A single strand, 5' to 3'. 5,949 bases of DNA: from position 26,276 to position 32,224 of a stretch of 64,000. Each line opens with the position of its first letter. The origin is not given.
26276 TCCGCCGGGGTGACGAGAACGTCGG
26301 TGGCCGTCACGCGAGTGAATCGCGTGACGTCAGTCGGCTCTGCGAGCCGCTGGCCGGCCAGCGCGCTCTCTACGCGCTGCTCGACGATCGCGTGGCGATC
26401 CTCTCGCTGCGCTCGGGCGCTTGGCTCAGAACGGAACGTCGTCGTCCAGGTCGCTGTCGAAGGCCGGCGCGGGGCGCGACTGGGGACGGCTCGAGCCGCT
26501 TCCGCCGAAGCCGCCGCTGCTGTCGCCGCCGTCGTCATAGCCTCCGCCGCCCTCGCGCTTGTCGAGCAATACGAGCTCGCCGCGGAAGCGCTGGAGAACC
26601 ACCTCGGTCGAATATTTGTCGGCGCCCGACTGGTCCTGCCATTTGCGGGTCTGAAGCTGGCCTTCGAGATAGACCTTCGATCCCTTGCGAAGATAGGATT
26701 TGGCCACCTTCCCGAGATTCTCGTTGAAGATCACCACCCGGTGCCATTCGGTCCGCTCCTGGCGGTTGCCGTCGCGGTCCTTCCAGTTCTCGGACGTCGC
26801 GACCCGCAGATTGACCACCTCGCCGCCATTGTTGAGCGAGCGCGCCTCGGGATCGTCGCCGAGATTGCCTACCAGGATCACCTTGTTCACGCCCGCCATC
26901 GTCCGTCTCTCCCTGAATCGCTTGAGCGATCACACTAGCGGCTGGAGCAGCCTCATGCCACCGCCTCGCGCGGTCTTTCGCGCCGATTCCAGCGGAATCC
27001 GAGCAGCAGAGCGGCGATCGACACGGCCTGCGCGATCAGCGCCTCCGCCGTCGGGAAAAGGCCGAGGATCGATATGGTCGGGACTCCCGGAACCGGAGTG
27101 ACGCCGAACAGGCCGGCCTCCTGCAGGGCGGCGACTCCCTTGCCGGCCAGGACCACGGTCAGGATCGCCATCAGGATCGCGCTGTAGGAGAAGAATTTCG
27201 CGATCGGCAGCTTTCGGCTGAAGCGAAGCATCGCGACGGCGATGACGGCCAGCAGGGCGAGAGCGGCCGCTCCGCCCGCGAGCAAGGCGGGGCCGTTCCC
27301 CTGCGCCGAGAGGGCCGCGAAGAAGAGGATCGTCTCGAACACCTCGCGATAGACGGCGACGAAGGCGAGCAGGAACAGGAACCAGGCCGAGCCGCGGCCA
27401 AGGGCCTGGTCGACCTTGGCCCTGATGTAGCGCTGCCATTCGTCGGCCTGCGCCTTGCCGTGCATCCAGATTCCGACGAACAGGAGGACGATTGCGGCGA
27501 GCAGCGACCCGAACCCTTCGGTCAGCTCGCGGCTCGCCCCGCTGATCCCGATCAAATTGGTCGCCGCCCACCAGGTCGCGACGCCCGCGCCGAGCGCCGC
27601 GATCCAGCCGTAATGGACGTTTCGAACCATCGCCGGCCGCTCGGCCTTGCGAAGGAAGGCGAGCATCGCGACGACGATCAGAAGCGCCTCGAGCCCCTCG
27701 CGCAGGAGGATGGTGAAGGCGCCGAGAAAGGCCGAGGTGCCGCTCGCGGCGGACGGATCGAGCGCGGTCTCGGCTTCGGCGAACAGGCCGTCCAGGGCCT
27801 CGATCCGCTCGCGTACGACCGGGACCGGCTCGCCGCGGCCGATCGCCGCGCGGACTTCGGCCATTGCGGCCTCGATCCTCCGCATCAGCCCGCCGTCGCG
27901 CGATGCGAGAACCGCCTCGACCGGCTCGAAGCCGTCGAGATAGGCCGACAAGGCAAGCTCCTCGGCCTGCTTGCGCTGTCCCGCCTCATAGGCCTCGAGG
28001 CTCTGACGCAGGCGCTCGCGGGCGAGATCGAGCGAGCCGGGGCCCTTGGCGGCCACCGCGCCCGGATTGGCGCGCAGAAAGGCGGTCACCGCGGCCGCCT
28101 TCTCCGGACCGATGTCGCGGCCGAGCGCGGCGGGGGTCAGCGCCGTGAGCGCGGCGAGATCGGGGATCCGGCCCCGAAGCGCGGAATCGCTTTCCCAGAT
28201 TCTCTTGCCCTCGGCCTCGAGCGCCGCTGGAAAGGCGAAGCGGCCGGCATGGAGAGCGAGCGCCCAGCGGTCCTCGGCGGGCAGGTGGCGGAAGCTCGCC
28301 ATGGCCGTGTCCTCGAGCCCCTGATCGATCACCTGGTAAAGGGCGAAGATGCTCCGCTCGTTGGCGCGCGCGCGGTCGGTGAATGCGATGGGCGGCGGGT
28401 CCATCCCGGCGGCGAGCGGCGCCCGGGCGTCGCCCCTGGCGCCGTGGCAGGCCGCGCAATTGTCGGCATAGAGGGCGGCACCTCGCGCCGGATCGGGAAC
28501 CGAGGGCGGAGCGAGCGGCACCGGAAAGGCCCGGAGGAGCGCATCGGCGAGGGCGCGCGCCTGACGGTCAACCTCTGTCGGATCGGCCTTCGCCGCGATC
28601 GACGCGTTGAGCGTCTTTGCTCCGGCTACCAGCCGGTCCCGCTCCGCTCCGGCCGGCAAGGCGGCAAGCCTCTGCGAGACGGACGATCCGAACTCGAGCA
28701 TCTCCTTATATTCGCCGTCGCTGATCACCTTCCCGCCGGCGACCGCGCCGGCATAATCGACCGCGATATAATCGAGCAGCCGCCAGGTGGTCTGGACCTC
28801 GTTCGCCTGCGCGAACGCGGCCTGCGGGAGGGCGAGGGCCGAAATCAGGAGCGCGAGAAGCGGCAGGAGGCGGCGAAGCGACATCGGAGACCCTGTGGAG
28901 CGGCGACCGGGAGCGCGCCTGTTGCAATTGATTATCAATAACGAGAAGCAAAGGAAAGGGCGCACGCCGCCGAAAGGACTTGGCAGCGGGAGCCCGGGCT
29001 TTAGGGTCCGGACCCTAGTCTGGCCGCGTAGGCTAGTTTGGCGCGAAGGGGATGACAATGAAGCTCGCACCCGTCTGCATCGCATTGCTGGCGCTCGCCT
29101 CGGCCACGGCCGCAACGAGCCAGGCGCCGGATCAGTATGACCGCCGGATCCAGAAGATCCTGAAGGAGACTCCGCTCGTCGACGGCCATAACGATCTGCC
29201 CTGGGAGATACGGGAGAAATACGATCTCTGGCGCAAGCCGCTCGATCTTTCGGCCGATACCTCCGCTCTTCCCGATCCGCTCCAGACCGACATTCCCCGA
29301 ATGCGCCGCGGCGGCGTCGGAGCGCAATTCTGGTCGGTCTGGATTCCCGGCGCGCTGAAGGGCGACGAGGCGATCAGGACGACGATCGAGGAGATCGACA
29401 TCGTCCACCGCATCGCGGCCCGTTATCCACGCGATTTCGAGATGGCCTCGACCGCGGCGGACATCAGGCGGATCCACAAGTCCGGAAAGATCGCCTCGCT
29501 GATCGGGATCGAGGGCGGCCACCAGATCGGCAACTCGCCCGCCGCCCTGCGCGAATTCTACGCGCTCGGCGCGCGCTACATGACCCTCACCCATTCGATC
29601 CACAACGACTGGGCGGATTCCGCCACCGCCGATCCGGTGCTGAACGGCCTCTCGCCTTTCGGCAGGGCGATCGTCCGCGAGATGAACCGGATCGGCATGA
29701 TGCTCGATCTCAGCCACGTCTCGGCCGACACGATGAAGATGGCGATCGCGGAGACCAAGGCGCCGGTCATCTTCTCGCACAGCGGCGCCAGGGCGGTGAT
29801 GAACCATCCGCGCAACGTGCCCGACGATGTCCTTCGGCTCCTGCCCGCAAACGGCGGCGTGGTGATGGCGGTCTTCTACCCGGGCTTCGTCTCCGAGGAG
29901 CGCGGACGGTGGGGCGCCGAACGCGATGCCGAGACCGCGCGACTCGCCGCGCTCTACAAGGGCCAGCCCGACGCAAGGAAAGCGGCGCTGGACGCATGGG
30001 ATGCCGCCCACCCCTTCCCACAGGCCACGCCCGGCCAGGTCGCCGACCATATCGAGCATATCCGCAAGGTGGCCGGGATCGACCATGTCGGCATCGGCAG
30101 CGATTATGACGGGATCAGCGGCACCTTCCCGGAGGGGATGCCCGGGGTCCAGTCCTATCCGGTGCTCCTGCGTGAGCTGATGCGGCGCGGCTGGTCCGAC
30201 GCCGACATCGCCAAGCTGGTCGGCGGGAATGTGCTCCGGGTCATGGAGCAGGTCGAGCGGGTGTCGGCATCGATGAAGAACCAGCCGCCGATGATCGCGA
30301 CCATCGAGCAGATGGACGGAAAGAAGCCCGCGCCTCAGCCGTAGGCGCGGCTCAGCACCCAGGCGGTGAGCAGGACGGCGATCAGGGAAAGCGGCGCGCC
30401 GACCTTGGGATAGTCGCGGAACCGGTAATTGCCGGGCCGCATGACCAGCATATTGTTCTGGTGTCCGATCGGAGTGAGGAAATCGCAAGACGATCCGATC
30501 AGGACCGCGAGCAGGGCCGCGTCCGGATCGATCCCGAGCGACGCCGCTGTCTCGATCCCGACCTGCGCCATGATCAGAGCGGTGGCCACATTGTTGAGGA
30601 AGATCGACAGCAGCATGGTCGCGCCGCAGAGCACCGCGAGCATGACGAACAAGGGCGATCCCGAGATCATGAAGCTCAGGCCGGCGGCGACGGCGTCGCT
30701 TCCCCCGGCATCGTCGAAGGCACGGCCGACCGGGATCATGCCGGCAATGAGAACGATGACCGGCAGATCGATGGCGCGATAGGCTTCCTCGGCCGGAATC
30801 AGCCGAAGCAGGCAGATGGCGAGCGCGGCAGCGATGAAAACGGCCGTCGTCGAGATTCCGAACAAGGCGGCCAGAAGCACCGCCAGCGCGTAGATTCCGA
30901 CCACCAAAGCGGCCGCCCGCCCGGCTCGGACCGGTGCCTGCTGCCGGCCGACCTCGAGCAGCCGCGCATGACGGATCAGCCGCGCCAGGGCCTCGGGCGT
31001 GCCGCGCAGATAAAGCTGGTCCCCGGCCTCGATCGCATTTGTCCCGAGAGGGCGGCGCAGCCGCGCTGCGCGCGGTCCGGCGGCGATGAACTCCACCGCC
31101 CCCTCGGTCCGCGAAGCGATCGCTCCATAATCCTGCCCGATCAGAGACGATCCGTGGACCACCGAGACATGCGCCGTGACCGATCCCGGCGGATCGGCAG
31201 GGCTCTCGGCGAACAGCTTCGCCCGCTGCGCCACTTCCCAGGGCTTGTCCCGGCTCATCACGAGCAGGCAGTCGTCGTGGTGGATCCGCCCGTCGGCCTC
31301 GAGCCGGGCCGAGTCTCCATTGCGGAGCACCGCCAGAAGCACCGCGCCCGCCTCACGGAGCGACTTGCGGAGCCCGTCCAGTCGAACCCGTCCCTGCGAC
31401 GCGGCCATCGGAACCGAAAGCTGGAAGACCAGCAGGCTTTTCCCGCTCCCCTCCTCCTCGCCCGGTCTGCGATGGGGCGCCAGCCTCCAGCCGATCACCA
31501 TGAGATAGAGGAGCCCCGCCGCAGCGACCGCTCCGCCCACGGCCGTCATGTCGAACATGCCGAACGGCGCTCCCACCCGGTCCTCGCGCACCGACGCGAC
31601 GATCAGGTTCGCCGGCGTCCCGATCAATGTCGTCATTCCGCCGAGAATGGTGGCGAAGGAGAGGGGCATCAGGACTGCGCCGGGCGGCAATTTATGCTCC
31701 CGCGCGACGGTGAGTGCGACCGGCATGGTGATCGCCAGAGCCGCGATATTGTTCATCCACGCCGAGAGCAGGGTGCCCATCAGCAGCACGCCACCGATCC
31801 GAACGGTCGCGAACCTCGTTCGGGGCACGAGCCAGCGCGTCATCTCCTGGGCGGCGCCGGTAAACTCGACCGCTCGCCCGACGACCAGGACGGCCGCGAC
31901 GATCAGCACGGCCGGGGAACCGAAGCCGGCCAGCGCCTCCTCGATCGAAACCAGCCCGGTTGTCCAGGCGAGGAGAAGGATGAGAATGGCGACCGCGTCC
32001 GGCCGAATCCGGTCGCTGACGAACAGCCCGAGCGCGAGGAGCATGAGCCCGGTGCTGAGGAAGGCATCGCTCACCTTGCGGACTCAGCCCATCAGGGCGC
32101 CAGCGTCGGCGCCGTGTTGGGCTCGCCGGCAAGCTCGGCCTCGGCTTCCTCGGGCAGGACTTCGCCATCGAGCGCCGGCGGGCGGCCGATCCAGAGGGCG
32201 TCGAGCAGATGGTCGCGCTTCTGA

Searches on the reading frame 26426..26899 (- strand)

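Call 53: search_protein_families(library=pfam, proteins=[window:26426-26899:-], max_evalue=0.0001)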
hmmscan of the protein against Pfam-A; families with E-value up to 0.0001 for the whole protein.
window:26426-26899:- (157 aa): 1 family
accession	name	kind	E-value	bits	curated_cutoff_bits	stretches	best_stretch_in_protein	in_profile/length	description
PF00436.31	SSB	-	3.6e-36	123.8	26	1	4-105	1-101/104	Single-strand binding protein family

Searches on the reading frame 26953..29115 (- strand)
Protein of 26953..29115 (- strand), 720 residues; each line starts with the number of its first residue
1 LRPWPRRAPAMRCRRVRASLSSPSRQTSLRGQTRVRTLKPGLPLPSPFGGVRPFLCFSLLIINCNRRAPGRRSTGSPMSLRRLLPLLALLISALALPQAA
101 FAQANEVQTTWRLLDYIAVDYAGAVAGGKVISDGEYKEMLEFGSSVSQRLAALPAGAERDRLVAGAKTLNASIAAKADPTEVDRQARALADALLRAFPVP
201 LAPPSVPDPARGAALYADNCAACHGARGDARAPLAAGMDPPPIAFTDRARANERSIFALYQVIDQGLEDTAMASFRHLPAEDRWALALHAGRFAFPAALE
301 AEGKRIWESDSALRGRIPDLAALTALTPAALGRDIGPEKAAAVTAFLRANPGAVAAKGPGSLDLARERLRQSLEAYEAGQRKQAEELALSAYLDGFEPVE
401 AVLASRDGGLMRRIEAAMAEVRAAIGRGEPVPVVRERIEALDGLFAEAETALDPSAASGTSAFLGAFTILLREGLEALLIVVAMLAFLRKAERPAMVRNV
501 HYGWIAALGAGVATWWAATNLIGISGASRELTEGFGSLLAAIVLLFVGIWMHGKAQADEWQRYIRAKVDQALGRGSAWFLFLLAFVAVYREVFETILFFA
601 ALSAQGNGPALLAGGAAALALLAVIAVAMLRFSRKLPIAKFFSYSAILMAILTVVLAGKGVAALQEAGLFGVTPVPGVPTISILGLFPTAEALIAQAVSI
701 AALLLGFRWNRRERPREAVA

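Call 52: search_protein_families(library=pfam, proteins=[window:26953-29115:-], max_evalue=0.0001)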
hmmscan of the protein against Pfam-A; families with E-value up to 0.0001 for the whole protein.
window:26953-29115:- (720 aa): 3 families
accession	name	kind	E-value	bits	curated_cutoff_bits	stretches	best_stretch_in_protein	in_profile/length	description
PF03239.20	FTR1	-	9.6e-29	101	25.3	2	527-668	70-213/284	Iron permease FTR1 family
PF13442.11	Cytochrome_CBB3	-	3.3e-11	43.8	27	1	208-287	2-65/68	Cytochrome C oxidase, cbb3-type, subunit III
PF00034.26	Cytochrom_C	-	4.4e-09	38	21.3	1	210-287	2-83/90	Cytochrome c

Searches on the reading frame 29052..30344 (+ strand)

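Call 52: search_protein_families(library=pfam, proteins=[window:29052-30344:+], max_evalue=0.0001)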
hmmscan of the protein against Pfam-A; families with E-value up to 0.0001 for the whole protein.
window:29052-30344:+ (430 aa): 1 family
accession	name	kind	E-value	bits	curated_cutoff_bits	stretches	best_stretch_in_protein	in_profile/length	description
PF01244.27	Peptidase_M19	-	6.9e-114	380.7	26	1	37-400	3-319/319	Membrane dipeptidase (Peptidase family M19)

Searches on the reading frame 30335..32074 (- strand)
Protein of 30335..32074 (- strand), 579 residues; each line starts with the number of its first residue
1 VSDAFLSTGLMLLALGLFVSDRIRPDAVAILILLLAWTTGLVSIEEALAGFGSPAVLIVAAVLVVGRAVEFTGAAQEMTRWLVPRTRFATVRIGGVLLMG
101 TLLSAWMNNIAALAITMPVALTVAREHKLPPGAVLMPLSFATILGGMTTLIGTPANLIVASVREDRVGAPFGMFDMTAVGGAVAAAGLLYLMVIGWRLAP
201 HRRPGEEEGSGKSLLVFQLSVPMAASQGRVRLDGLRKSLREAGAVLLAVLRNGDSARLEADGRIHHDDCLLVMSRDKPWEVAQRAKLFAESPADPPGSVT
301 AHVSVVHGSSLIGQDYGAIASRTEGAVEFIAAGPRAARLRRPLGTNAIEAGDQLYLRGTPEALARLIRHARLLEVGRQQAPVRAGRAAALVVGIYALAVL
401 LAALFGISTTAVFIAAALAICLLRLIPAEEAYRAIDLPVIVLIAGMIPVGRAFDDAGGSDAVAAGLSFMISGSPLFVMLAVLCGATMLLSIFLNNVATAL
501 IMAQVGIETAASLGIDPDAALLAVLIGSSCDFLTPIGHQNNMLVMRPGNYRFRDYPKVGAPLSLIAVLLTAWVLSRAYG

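Call 52: search_protein_families(library=pfam, proteins=[window:30335-32074:-], max_evalue=0.0001)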
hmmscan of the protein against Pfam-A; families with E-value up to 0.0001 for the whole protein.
window:30335-32074:- (579 aa): 2 families
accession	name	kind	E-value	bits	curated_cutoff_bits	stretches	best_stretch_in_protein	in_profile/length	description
PF03600.22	CitMHS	-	8.3e-78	262.3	31.9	2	17-527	3-336/336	Citrate transporter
PF00939.25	Na_sulph_symp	-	1.1e-09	38.3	27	1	404-572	288-460/472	Sodium:sulfate symporter transmembrane region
